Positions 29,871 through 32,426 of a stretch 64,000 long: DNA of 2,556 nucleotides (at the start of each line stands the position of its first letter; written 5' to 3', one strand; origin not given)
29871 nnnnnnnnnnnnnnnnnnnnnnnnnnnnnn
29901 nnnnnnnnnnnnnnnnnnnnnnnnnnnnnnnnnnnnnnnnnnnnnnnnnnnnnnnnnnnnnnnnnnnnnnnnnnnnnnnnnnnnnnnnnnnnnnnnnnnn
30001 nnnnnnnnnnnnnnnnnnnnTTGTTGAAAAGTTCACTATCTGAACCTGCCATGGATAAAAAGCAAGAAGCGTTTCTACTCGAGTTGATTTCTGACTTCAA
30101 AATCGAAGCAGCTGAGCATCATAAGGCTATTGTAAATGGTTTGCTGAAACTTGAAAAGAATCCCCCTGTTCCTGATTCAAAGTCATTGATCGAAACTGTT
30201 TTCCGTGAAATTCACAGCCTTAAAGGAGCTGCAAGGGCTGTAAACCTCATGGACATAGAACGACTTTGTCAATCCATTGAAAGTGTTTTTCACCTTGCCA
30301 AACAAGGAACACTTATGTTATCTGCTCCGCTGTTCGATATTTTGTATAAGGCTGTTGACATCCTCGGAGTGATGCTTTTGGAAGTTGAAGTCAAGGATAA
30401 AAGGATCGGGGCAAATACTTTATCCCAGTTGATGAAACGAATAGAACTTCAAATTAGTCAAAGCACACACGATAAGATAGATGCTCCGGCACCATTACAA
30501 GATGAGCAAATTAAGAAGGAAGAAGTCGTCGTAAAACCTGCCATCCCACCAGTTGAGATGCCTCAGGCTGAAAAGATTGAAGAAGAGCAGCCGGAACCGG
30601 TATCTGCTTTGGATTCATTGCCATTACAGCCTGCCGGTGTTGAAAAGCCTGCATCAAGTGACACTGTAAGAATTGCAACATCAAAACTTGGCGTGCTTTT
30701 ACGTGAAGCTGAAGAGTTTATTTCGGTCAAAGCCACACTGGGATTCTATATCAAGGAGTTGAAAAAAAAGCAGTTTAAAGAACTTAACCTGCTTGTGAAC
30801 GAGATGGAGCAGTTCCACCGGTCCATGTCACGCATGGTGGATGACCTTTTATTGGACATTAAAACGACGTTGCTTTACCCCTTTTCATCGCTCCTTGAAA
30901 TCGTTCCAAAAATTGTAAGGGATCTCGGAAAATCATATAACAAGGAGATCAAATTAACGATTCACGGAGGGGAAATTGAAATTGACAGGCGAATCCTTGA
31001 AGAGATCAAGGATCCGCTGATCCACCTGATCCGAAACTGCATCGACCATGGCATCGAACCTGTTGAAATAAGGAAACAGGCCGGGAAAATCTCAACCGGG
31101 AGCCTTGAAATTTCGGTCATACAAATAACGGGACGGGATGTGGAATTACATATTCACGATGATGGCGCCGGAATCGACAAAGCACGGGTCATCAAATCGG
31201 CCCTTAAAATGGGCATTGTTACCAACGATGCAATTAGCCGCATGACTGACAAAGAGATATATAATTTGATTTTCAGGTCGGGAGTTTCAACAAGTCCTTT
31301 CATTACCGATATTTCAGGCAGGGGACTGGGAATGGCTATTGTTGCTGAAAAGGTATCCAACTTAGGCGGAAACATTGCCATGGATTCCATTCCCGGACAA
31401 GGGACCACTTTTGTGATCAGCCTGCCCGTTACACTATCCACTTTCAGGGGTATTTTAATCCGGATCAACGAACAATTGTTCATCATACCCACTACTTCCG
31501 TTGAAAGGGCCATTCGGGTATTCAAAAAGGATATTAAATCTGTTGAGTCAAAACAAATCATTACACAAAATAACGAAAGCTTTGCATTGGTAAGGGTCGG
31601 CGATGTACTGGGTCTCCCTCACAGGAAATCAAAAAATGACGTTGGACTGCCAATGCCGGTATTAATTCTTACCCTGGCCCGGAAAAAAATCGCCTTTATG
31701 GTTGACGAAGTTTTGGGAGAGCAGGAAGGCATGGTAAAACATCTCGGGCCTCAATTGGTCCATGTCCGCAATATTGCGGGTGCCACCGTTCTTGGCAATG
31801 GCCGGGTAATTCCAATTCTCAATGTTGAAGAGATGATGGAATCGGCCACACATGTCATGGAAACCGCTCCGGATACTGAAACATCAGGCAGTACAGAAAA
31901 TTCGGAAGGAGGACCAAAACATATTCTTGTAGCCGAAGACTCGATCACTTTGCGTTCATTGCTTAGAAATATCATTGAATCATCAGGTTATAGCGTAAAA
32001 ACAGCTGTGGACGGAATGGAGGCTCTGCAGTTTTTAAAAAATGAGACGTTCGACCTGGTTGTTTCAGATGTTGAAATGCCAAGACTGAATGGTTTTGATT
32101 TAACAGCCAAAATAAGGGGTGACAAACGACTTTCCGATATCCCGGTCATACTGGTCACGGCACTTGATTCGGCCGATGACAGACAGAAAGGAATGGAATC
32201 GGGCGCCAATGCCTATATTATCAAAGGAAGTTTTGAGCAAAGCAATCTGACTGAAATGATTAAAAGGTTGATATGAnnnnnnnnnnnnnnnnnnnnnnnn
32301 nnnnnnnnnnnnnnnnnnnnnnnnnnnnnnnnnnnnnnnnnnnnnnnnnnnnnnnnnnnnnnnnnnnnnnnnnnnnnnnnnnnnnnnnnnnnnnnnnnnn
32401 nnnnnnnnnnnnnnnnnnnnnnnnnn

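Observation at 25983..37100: Wsp-like chemosensory cluster whose output position holds a receiver-histidine kinase, in a T9SS (non-flagellar type) genome context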

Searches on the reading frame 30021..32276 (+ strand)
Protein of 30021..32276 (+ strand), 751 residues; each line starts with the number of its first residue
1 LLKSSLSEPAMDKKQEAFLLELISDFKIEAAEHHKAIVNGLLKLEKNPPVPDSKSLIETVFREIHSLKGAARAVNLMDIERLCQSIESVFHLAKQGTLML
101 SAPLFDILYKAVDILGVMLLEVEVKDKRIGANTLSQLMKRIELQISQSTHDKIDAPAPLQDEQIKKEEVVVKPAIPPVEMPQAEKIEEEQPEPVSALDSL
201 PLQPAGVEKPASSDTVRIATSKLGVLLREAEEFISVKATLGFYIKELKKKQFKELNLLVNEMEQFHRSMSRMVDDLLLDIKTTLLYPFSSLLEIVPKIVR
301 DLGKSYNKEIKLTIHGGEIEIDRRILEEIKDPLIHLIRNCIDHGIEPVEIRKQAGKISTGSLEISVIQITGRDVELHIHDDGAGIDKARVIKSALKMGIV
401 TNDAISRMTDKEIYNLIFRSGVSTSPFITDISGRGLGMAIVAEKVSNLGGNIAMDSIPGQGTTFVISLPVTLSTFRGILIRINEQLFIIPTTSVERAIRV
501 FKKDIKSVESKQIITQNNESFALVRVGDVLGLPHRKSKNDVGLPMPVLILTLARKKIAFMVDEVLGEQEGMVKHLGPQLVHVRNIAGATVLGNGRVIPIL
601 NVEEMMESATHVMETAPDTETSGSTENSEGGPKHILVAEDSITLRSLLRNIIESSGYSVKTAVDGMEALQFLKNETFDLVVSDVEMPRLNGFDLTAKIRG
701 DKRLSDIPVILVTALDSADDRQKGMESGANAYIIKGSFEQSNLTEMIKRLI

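Call 3: search_protein_families(library=pfam, proteins=[window:30021-32276:+], max_evalue=0.01)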
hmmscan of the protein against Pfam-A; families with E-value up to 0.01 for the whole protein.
window:30021-32276:+ (751 aa): 4 families
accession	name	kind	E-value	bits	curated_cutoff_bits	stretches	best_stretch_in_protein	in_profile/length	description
PF00072.30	Response_reg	-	1.1e-26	93.6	30.2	1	635-747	1-110/111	Response regulator receiver domain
PF01584.24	CheW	-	4.9e-20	72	23.5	1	477-608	2-136/138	CheW-like domain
PF02518.31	HATPase_c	-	1.1e-14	55.3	26.4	1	331-471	4-110/111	Histidine kinase-, DNA gyrase B-, and HSP90-like ATPase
PF01627.28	Hpt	-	6e-13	49.3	24.6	1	21-109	1-75/84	Hpt domain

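Call 14: search_protein_families(library=ncbifam, proteins=[window:30051-32276:+], max_evalue=0.00001)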
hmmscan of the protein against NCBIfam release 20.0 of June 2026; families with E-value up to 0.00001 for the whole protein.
window:30051-32276:+ (741 aa): 96 families (the best 25 are shown)
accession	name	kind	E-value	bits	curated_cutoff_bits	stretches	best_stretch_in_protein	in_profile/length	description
NF041336.1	CheA_Halo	equivalog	2.7e-91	307.2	950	2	205-593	293-664/666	chemotaxis protein CheA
NF007835.0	PRK10547.1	equivalog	2.6e-69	234.5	793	1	158-595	238-656/670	chemotaxis protein CheA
NF008099.0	PRK10841.1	equivalog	7.2e-26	90.2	920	1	600-724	803-924/949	two-component system sensor histidine kinase RcsC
NF007420.1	PRK09959.1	equivalog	2.7e-23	81.5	1995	2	624-725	960-1059/1197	acid-sensing system histidine kinase EvgS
NF007135.0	PRK09581.1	equivalog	5.8e-23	81.4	474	1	624-737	4-116/457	PleD family two-component system response regulator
NF045944.1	ResRegRpaBCyano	equivalog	9.7e-23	80.7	330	1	626-738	1-109/229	response regulator transcription factor RpaB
NF041947.1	LuxQ_Vibrio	equivalog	8.3e-22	76.9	1200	2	619-729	719-828/843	quorum-sensing autoinducer 2 sensor kinase/phosphatase LuxQ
NF011874.0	PRK15347.1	equivalog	6e-21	74.2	852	1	624-726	692-796/921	two component system sensor kinase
NF008302.0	PRK11091.1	equivalog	1.7e-20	72.9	838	1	608-740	511-642/779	aerobic respiration two-component sensor histidine kinase ArcB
NF053854.1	RespRegPhoBBctds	equivalog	3e-20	72.6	270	1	625-726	1-101/225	two-component system response regulator PhoB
NF012023.0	PRK15479.1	equivalog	3.5e-20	72.5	337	1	625-739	3-114/224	transcriptional regulator TctD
TIGR02956.1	TMAO_torS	equivalog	7.1e-20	70.7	676.5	1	616-739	695-818/967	TMAO reductase system sensor histidine kinase/response regulator TorS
NF008318.0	PRK11107.1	equivalog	9e-20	70.3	890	1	423-739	481-783/920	two-component sensor histidine kinase BarA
NF041733.1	resp_reg_CseB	equivalog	9.1e-20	71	350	1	624-738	2-112/228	two-component system response regulator CseB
NF007901.0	PRK10610.1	equivalog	1.6e-18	67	189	1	625-738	8-121/129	chemotaxis response regulator CheY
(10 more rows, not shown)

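Call 15: find_related_loci(query=A1, collection=genome_contigs, flank=10000)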
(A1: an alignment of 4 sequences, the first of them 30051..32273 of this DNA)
Query A1 (741 aa) in genome_contigs; peptide patterns used: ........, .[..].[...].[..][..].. (x = any residue, [..] = any of these).
166 stretches matched a pattern; 116 encode a relative of the query (tblastn E <= 1e-3); the best 80 are kept; 80 distinct loci.
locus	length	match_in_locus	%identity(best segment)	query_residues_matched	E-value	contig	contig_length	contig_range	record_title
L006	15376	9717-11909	70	1-741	0e+0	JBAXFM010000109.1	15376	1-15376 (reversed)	MAG: Bacteroidota bacterium isolate ELA271 MAG271_109, whole genome shotgun sequence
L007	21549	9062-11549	67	1-741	0e+0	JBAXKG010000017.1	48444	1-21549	MAG: Bacteroidota bacterium isolate ELA395 MAG395_17, whole genome shotgun sequence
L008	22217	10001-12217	63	1-741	0e+0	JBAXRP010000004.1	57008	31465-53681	MAG: Bacteroidota bacterium isolate ELA586 MAG586_4, whole genome shotgun sequence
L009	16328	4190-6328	64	1-741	0e+0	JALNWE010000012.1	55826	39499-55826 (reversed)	MAG: Bacteroidales bacterium isolate SO_2016_LW1 bin 3 scaffold00355_LW64-88_2016, whole genome shotgun sequence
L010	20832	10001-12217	63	1-741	0e+0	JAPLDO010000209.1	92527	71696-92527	MAG: Bacteroidetes bacterium isolate LacPavin_0920_WC90_MAG_43_10 LacPavin_0920_WC90_scaffold_37585, whole genome shotgu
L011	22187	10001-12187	71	1-741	0e+0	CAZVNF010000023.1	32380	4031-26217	MAG TPA_asm: uncultured Draconibacterium sp. isolate SRP272421_co4_125 genome assembly, contig: NODE_2647_length_32380_c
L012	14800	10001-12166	62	1-741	0e+0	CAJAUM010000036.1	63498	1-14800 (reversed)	MAG: uncultured Bacteroidales bacterium isolate Loc090907-6m_bin-511 genome assembly, contig: bin-511:036/155, whole gen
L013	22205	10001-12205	62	1-741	0e+0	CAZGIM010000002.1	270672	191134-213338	MAG TPA_asm: uncultured Prolixibacteraceae bacterium isolate SRP263991_co1_301 genome assembly, contig: NODE_9_length_27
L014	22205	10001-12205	60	1-741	0e+0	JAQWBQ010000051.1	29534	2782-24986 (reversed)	MAG: Bacteroidales bacterium isolate STF2_223 NODE_3457_length_29534_cov_6.934403_Sandtown_F2, whole genome shotgun sequ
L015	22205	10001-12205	59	1-741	0e+0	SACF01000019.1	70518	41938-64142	MAG: Alphaproteobacteria bacterium isolate INTA.CYC.164 contig-100_225, whole genome shotgun sequence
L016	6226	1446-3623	58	1-741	0e+0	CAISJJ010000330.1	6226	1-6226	MAG: uncultured Bacteroidales bacterium isolate Ja1_bin-1976 genome assembly, contig: bin-1976:330/547, whole genome sho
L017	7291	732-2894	56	1-741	0e+0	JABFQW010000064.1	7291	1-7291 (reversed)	MAG: Bacteroidales bacterium isolate P-RSF-IL-04 seq_4000, whole genome shotgun sequence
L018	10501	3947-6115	54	1-741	0e+0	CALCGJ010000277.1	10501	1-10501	MAG TPA_asm: uncultured Bacteroidetes bacterium isolate ERR2206790_bin.55_CONCOCT_v1.1_MAG genome assembly, contig: ERZ8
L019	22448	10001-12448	51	1-739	0e+0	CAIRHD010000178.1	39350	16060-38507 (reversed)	MAG: uncultured Bacteroidales bacterium isolate KTt_bin-0938 genome assembly, contig: bin-0938:178/629, whole genome sho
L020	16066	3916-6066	54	1-741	0e+0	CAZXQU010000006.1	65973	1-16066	MAG TPA_asm: uncultured Prolixibacteraceae bacterium isolate SRP178699_co1_374 genome assembly, contig: NODE_337_length_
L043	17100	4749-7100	46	1-741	0e+0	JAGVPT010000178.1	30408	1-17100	MAG: Bacteroidetes bacterium isolate DeMMO3_9 c_000000006689, whole genome shotgun sequence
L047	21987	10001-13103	43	1-741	0e+0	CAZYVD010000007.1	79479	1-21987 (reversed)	MAG TPA_asm: uncultured bacterium isolate binchicken_co256_918 genome assembly, contig: NODE_221_length_79479_cov_7.4665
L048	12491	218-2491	43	8-741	0e+0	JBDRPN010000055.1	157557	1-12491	MAG: Pseudomonadota bacterium isolate MEGAHIT-group-2.120 k141_478905, whole genome shotgun sequence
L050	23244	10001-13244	43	1-741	0e+0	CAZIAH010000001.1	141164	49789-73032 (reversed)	MAG TPA_asm: uncultured bacterium isolate SRP323688_co1_225 genome assembly, contig: NODE_226_length_141164_cov_8.136412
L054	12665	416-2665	44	1-741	0e+0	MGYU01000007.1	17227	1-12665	MAG: Gammaproteobacteria bacterium RIFCSPLOWO2_12_47_11 rifcsplowo2_12_sub10_scaffold_1147, whole genome shotgun sequenc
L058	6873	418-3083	43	1-741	0e+0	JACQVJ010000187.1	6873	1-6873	MAG: Ignavibacteriae bacterium isolate NC_groundwater_1460_Ag_S-0.65um_52_13 S_p65_S5_coassembly_k141_2756700, whole gen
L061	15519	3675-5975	42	1-741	0e+0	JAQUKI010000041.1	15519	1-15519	MAG: Candidatus Neomarinimicrobiota bacterium isolate STD1_103 NODE_9255_length_15519_cov_3.475312_Sandtown_D1, whole ge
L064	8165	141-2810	42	1-741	1e-179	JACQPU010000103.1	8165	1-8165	MAG: Ignavibacteriales bacterium isolate NC_groundwater_1315_Ag_S-0.2um_54_21 S_p2_S4_coassembly_k141_1445013, whole gen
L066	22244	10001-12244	40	5-741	4e-176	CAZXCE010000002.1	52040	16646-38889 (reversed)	MAG TPA_asm: uncultured Clostridia bacterium isolate SRP287051_co1_196 genome assembly, contig: NODE_1232_length_52040_c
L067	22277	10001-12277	42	1-741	9e-176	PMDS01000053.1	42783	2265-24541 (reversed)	MAG: Melioribacter sp. isolate fen_1284 73.20120700_E2X.198_contig_258961, whole genome shotgun sequence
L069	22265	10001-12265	41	1-736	6e-174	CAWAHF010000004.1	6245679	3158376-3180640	MAG: uncultured Bacteroidales bacterium isolate MFD02416.bin.1.317 genome assembly, contig: contig_49773, whole genome s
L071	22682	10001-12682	41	1-741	6e-170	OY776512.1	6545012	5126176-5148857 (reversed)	MAG: Desulfarculaceae bacterium isolate e2237022-3439-453f-a1e0-3d3180ebaa11 genome assembly, chromosome: 1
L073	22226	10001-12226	39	1-741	6e-168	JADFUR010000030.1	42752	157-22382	MAG: Bacteroidetes bacterium isolate C4.bin.5 k83_930388, whole genome shotgun sequence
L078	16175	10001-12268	40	3-741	1e-161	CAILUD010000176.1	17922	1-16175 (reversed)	MAG: uncultured Bacteroidetes bacterium isolate Loclat_bin-05662 genome assembly, contig: bin-05662:176/233, whole genom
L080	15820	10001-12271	36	4-741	4e-154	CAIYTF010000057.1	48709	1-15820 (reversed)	MAG: uncultured Ignavibacteriales bacterium isolate Umea1_bin-3831 genome assembly, contig: bin-3831:057/222, whole geno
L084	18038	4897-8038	43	201-741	3e-144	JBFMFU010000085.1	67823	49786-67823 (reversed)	MAG: Thermodesulfobacteriota bacterium isolate MAG279 MAG279_85, whole genome shotgun sequence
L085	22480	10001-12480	46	1-741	0e+0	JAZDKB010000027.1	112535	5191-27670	MAG: Spirochaetota bacterium isolate MEGAHIT-group-0.510 k141_16438982, whole genome shotgun sequence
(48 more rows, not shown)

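Call 37: search_protein_families(library=pfam, proteins=[L043:8991-12038:+, L047:13851-17729:+, L048:4937-8233:+, L054:3761-5938:+, L061:7154-9862:+, L064:3582-6206:+, L066:1804-5433:+, L069:13648-15036:+, L078:13338-14684:+, L084:7697-10027:+], max_evalue=0.00001)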
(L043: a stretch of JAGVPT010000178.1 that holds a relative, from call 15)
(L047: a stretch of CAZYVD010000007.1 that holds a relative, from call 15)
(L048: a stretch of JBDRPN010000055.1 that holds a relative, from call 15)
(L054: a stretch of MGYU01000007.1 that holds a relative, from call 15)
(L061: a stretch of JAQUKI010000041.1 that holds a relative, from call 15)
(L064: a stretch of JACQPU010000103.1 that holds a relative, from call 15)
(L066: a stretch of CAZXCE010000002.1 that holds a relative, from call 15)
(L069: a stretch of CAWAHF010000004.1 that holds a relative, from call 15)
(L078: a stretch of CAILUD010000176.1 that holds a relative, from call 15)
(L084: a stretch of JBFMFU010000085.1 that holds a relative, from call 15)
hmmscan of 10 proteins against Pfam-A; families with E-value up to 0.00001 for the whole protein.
L043:8991-12038:+ (1015 aa): 12 families
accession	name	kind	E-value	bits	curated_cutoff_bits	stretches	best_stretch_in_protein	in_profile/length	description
PF00072.30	Response_reg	-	2.1e-53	179.6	30.2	2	20-131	1-110/111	Response regulator receiver domain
PF13426.13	PAS_9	-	3.6e-23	82.2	27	2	521-622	2-103/103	PAS domain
PF02518.31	HATPase_c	-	1.4e-22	80.7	26.4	1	753-873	2-110/111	Histidine kinase-, DNA gyrase B-, and HSP90-like ATPase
PF00989.32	PAS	-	1.8e-20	73.5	22.6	2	511-620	2-113/113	PAS fold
PF08448.16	PAS_4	-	1e-15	58.3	23.1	1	517-625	2-110/110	PAS fold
PF13185.12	GAF_2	-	1.5e-15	58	28.6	1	214-350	2-136/136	GAF domain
PF08447.18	PAS_3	-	8.1e-13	48.9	25.6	1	533-617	2-89/89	PAS fold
PF13492.12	GAF_3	-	4.8e-08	33.9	27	1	217-351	3-129/129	GAF domain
PF00512.31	HisKA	-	6.2e-08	33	26.9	1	646-708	2-63/66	His Kinase A (phospho-acceptor) domain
PF13188.13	PAS_8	-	2.9e-07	30.6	21.8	0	512-555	3-43/65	PAS domain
PF01590.32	GAF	-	1.1e-06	29.7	22.4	1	217-349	3-133/133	GAF domain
PF10090.15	HPTransfase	-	7.2e-06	26.2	22.9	0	753-810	28-88/123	Histidine phosphotransferase C-terminal domain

L047:13851-17729:+ (1292 aa): 8 families
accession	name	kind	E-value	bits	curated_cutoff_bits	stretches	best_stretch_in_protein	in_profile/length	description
PF00072.30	Response_reg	-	5.7e-97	319.9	30.2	4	1070-1181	1-110/111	Response regulator receiver domain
PF13185.12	GAF_2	-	9.5e-36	123.4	28.6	2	376-511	2-136/136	GAF domain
PF02518.31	HATPase_c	-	1e-29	103.6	26.4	1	645-759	2-110/111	Histidine kinase-, DNA gyrase B-, and HSP90-like ATPase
PF01590.32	GAF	-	9.1e-29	101.1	22.4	2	377-510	1-133/133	GAF domain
PF13492.12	GAF_3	-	1.8e-22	80.5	27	2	209-348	2-129/129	GAF domain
PF00512.31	HisKA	-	5.4e-19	68.5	26.9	1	532-597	1-66/66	His Kinase A (phospho-acceptor) domain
PF23198.2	PDE8A_N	-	4.1e-10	40.2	29.6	0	26-93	26-94/147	PDE8A-like, N-terminal domain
PF01627.28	Hpt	-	7.4e-09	36.2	24.6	1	1207-1279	2-78/84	Hpt domain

L048:4937-8233:+ (1098 aa): 11 families
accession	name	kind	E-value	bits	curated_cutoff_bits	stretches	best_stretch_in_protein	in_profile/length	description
PF00563.25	EAL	-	1.3e-72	244.4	31.3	1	845-1079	2-235/236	EAL domain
PF13185.12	GAF_2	-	7.9e-42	143.1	28.6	2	510-656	2-136/136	GAF domain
PF00990.26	GGDEF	-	1.6e-34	119.4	23.8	1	668-824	1-159/161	Diguanylate cyclase, GGDEF domain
PF00072.30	Response_reg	-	2.1e-28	99.1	30.2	1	13-124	1-110/111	Response regulator receiver domain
PF01590.32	GAF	-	4.5e-20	73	22.4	2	511-655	1-133/133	GAF domain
PF13492.12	GAF_3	-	7.5e-18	65.6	27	1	513-657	3-129/129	GAF domain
PF13426.13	PAS_9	-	4.1e-14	53.1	27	1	378-481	2-103/103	PAS domain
PF08448.16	PAS_4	-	4.2e-13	49.9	23.1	1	373-483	1-109/110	PAS fold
PF00989.32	PAS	-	6.5e-12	45.9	22.6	1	369-479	3-113/113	PAS fold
PF13188.13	PAS_8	-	2.1e-08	34.2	21.8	1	369-417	3-52/65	PAS domain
PF08447.18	PAS_3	-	1.3e-06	29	25.6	1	390-472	2-85/89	PAS fold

L054:3761-5938:+ (725 aa): 7 families
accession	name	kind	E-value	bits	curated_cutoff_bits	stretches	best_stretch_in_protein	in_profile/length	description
PF00072.30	Response_reg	-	2.1e-41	141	30.2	2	6-116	1-109/111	Response regulator receiver domain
PF02518.31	HATPase_c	-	1.5e-25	90.2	26.4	1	621-723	5-109/111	Histidine kinase-, DNA gyrase B-, and HSP90-like ATPase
PF13185.12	GAF_2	-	2.5e-12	47.6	28.6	1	324-457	3-135/136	GAF domain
PF13492.12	GAF_3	-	2.7e-09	38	27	1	325-459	2-129/129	GAF domain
PF23198.2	PDE8A_N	-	4.6e-08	33.5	29.6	0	6-92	13-100/147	PDE8A-like, N-terminal domain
PF00512.31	HisKA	-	1.7e-07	31.6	26.9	1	496-577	2-66/66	His Kinase A (phospho-acceptor) domain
PF01590.32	GAF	-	6.8e-06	27.1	22.4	0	328-457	5-133/133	GAF domain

L061:7154-9862:+ (902 aa): 6 families
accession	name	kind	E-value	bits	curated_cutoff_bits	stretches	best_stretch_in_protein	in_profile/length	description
PF00072.30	Response_reg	-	1.4e-46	157.7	30.2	2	14-125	1-110/111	Response regulator receiver domain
PF02518.31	HATPase_c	-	9.9e-25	87.6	26.4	1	635-755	2-109/111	Histidine kinase-, DNA gyrase B-, and HSP90-like ATPase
PF00989.32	PAS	-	6e-08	33.1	22.6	1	393-486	3-97/113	PAS fold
PF13185.12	GAF_2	-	1.8e-07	31.9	28.6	1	233-368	2-133/136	GAF domain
PF13426.13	PAS_9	-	4.3e-07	30.6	27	1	402-504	2-103/103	PAS domain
PF00512.31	HisKA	-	1.2e-06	28.9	26.9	1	529-591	3-64/66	His Kinase A (phospho-acceptor) domain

L064:3582-6206:+ (874 aa): 10 families
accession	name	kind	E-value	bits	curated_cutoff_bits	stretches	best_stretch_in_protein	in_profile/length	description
PF00072.30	Response_reg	-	1.8e-50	170.2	30.2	2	12-123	1-110/111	Response regulator receiver domain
PF02518.31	HATPase_c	-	2.8e-21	76.5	26.4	1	611-731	2-110/111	Histidine kinase-, DNA gyrase B-, and HSP90-like ATPase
PF13185.12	GAF_2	-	3.8e-19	69.7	28.6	1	206-342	2-136/136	GAF domain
PF00989.32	PAS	-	4.7e-15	56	22.6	1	366-478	1-113/113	PAS fold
PF08448.16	PAS_4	-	3e-14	53.6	23.1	1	373-483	2-110/110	PAS fold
PF13426.13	PAS_9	-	4.5e-14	53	27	1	377-480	2-103/103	PAS domain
PF01590.32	GAF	-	1.3e-10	42.4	22.4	1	209-341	3-133/133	GAF domain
PF13492.12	GAF_3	-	8e-09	36.4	27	1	210-343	4-129/129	GAF domain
PF00512.31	HisKA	-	9.5e-09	35.6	26.9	1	506-566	4-63/66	His Kinase A (phospho-acceptor) domain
PF13188.13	PAS_8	-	1.8e-08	34.4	21.8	1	366-425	1-58/65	PAS domain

L066:1804-5433:+ (1209 aa): 8 families
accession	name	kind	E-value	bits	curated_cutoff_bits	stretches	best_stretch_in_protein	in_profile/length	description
PF00072.30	Response_reg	-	5.5e-44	149.3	30.2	2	20-131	1-110/111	Response regulator receiver domain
PF13185.12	GAF_2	-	3.1e-40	138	28.6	3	381-518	3-135/136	GAF domain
PF01590.32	GAF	-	8.8e-38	130.3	22.4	3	381-518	1-133/133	GAF domain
PF13492.12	GAF_3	-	1.8e-29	103.2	27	3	381-520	1-129/129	GAF domain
PF02518.31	HATPase_c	-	1.9e-21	77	26.4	1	934-1054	2-109/111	Histidine kinase-, DNA gyrase B-, and HSP90-like ATPase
PF00512.31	HisKA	-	7.1e-09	36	26.9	1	828-890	3-64/66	His Kinase A (phospho-acceptor) domain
PF13188.13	PAS_8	-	1.3e-06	28.5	21.8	1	696-738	1-43/65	PAS domain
PF13426.13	PAS_9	-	4.5e-06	27.3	27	0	706-810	1-103/103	PAS domain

L069:13648-15036:+ (462 aa): 2 families
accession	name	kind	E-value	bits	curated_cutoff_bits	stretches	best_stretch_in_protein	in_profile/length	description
PF00072.30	Response_reg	-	2.8e-28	98.8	30.2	1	14-125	1-110/111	Response regulator receiver domain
PF07228.17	SpoIIE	-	8e-20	72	25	1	264-460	2-189/192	Stage II sporulation protein E (SpoIIE)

L078:13338-14684:+ (448 aa): 2 families
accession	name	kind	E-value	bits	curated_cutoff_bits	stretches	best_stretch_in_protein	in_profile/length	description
PF00072.30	Response_reg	-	4.2e-27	94.9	30.2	1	7-118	1-110/111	Response regulator receiver domain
PF07228.17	SpoIIE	-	1.2e-16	61.7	25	1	243-439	2-189/192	Stage II sporulation protein E (SpoIIE)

L084:7697-10027:+ (776 aa): 3 families
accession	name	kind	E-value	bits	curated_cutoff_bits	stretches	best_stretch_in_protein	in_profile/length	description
PF00072.30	Response_reg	-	3e-46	156.6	30.2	2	14-125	1-110/111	Response regulator receiver domain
PF02518.31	HATPase_c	-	4.4e-20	72.6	26.4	1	516-636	2-109/111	Histidine kinase-, DNA gyrase B-, and HSP90-like ATPase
PF00512.31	HisKA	-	1.2e-07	32.1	26.9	1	410-472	3-64/66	His Kinase A (phospho-acceptor) domain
